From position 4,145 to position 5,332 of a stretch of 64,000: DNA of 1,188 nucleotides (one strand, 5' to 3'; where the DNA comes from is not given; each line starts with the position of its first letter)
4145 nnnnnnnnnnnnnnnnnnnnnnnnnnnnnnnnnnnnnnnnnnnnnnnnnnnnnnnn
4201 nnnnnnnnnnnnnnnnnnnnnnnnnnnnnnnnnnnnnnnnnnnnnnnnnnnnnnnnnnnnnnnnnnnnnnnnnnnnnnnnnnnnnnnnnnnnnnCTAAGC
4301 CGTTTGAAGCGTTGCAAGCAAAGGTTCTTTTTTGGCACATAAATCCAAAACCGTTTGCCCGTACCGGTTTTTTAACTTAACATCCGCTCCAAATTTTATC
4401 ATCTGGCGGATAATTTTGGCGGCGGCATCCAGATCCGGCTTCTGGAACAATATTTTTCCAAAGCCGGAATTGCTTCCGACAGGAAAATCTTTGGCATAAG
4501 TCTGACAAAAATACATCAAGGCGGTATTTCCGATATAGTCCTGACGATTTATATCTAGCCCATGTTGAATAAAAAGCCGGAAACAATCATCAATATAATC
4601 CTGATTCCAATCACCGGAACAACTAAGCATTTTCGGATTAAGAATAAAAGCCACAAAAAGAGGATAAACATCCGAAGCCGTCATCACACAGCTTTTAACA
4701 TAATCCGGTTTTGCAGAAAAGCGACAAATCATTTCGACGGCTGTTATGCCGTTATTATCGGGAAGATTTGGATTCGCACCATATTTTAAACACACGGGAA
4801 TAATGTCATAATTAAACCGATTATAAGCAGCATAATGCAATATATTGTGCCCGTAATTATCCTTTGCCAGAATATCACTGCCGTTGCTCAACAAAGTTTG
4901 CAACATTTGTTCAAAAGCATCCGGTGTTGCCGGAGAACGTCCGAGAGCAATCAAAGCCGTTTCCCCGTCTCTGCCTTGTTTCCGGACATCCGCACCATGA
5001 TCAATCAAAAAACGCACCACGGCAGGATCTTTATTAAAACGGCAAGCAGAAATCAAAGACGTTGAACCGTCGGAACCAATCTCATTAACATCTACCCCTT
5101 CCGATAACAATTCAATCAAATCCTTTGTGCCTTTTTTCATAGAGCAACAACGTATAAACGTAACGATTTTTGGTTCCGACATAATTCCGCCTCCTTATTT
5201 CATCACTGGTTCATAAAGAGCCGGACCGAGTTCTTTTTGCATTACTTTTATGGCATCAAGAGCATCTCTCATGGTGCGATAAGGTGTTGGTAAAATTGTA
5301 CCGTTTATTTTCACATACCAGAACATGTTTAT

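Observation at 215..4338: Two tandem DUF262 (GmrSD-like) genes, only one with a recognisable DUF1524 His-Me nuclease, on the same strand as an ankyrin gene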

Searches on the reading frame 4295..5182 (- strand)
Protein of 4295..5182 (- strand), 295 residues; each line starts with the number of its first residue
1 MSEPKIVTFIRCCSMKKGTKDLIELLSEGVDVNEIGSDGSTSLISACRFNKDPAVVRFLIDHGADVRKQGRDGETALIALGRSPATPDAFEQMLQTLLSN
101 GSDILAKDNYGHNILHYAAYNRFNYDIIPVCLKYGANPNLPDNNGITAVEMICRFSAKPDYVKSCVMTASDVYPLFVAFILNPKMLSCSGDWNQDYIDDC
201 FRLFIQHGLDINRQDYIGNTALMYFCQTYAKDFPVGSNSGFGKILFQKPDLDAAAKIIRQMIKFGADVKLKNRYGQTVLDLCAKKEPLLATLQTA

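Call 3: search_protein_families(library=pfam, proteins=[window:4295-5182:-], max_evalue=0.1)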
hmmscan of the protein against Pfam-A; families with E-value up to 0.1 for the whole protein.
window:4295-5182:- (295 aa): 6 families
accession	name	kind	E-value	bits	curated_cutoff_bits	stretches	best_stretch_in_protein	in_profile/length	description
PF13637.12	Ank_4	-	2.3e-25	88.5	22.7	4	92-128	11-46/50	Ankyrin repeats (many copies)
PF12796.13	Ank_2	-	2.4e-23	82.9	27.3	2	17-78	7-65/90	Ankyrin repeats (3 copies)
PF13857.12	Ank_5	-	1.4e-21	76.7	27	2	97-151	1-55/56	Ankyrin repeats (many copies)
PF00023.36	Ank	-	2.7e-18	65.5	21.1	2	110-143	1-33/33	Ankyrin repeat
PF13606.12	Ank_3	-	6.2e-11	41.8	22.3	1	38-67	1-29/30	Ankyrin repeat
PF06563.17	DUF1125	-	0.054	14.5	28.3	0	92-121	5-33/66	Protein of unknown function (DUF1125)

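Call 4: search_protein_families(library=padloc, proteins=[window:4295-5182:-], max_evalue=0.1)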
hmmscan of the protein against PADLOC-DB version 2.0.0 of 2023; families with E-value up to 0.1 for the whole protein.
window:4295-5182:- (295 aa): 2 families
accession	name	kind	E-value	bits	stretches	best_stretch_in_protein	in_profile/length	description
PDLC04783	PDC-M72A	-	1.9e-16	58.3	1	91-154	243-305/392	-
PDLC02908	Ankyrin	-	1.3e-05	21.7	1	25-111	788-874/880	-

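Call 5: search_protein_families(library=ncbifam, proteins=[window:4295-5182:-], max_evalue=0.1)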
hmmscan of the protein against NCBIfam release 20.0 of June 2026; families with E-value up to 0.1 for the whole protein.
window:4295-5182:- (295 aa): 8 families
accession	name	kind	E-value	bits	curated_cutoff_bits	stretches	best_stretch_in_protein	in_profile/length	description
NF043022.1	T4SS_AnkG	equivalog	2e-12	46.6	500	1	33-121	358-446/455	Dot/Icm T4SS effector AnkG/AnkZ/LegA7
NF043029.1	T4SS_AnkY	equivalog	1.2e-09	37.1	600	1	94-152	474-531/543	Dot/Icm T4SS effector AnkY/LegA9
NF043023.1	T4SS_AnkH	equivalog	6.6e-08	31.7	600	2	93-146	47-99/467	Dot/Icm T4SS effector AnkH/LegA3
NF038106.1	gamma_NF038106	equivalog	1.6e-06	28.3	50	0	87-121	45-79/93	PA4642 family protein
NF043028.1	T4SS_AnkX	equivalog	1.3e-05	23.5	1400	1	23-145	564-685/938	Dot/Icm T4SS effector AnkN/AnkX/LegA8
NF041931.2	MzaA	equivalog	9e-05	21.5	800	1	14-77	9-72/726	MZA anti-phage system associated sigma-70 family RNA polymerase sigma factor MzaA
NF043027.1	T4SS_AnkQ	equivalog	9.6e-05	21.2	700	1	86-146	339-398/496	Dot/Icm T4SS effector AnkQ/LegA10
NF043024.1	T4SS_AnkI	equivalog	0.00031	19.6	550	1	37-119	239-325/439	Dot/Icm T4SS effector AnkI/LegAS4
